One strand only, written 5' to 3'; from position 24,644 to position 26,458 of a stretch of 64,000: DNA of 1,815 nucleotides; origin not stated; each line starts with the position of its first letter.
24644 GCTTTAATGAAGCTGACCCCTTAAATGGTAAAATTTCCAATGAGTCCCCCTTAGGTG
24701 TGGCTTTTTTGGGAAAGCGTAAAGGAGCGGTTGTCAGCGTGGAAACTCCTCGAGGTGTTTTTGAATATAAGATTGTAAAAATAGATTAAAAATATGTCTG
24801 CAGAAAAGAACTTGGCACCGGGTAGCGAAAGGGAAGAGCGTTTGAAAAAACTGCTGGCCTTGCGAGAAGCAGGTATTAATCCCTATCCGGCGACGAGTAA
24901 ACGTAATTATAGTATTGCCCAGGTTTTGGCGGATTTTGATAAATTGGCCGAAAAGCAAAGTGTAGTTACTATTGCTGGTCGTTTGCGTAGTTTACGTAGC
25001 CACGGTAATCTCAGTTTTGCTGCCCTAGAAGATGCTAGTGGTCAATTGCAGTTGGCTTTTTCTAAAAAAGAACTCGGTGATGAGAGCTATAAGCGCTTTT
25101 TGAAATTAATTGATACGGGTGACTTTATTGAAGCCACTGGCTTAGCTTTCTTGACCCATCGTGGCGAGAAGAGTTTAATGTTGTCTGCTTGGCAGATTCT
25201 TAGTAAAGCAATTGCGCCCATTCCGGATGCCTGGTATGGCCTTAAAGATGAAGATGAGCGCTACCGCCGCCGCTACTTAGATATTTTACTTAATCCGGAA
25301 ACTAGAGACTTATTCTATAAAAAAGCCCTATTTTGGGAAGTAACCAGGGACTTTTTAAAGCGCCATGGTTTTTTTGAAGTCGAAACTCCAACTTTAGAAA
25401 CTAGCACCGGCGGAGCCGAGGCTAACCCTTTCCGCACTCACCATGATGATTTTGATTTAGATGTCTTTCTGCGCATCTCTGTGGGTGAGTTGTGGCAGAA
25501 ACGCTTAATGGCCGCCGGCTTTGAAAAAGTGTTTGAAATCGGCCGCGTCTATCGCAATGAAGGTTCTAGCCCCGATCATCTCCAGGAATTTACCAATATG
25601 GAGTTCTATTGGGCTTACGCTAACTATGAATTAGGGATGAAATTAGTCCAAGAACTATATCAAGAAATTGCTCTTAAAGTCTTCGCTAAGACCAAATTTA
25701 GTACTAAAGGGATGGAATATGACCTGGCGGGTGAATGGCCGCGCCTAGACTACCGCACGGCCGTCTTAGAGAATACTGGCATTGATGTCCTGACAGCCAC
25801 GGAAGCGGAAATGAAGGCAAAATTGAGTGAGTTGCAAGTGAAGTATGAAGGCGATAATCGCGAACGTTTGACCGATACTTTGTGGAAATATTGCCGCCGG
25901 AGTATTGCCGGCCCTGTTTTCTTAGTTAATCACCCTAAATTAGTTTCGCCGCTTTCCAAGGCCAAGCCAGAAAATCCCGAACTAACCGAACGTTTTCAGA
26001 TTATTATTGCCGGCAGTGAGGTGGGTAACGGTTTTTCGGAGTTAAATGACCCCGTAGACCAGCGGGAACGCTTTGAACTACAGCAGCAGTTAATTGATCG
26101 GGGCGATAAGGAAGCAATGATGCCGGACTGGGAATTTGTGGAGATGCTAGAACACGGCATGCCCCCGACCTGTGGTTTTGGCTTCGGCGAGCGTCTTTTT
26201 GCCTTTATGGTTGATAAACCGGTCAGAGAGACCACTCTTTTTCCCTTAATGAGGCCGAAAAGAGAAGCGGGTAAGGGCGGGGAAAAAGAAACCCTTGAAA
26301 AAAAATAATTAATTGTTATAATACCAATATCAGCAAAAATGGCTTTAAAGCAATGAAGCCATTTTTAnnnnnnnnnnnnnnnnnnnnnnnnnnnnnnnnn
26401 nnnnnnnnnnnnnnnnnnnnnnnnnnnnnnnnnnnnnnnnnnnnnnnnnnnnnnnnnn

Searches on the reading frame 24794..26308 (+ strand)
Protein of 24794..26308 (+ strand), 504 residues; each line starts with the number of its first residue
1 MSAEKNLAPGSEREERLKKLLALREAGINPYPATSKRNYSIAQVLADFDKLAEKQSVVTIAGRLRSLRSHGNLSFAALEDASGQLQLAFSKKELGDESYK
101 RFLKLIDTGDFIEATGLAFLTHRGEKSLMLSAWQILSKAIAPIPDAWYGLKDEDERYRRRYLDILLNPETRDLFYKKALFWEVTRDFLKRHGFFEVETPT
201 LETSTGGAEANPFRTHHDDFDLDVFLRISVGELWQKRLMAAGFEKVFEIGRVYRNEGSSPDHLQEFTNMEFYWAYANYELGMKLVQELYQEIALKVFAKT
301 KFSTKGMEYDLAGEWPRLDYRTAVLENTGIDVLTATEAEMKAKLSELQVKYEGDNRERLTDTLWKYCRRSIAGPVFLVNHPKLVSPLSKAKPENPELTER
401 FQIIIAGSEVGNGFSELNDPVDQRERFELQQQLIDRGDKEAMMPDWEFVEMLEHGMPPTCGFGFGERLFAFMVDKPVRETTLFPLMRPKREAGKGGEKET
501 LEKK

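Call 67: search_protein_families(library=pfam, proteins=[window:24794-26308:+], max_evalue=0.00001)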
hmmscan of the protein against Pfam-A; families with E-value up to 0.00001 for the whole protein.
window:24794-26308:+ (504 aa): 2 families
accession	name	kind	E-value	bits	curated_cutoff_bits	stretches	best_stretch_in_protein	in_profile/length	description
PF00152.25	tRNA-synt_2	-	1.9e-67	228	25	1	152-486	1-307/308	tRNA synthetases class II (D, K and N)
PF01336.31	tRNA_anti-codon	-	1.8e-13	50.6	27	1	58-136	1-75/75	OB-fold nucleic acid binding domain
